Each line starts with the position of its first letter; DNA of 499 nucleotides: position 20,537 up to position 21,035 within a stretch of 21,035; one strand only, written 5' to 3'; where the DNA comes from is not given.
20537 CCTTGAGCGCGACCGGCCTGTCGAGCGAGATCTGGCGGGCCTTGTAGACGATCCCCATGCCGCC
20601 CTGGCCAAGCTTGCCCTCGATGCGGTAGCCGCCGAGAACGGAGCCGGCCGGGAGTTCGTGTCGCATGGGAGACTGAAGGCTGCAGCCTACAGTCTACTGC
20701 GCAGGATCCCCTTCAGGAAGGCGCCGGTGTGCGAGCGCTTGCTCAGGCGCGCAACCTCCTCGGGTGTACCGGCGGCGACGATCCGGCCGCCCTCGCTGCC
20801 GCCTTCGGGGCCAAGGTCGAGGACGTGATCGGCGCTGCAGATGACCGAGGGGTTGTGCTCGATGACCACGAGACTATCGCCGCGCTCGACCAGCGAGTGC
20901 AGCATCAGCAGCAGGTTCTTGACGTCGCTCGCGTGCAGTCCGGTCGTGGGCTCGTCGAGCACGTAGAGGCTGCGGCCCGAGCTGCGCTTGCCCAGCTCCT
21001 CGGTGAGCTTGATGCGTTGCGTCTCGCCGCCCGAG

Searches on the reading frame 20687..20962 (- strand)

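Call 11: search_protein_families(library=pfam, proteins=[window:20687-20962:-], max_evalue=0.01)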
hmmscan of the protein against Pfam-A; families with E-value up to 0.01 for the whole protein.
window:20687-20962:- (91 aa): 1 family
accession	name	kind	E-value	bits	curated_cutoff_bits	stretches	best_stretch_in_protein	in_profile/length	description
PF22039.1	HUTI_composite_bact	-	0.0058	16.7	25.5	0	57-72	6-21/26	Imidazolonepropionase-like composite domain, bacteria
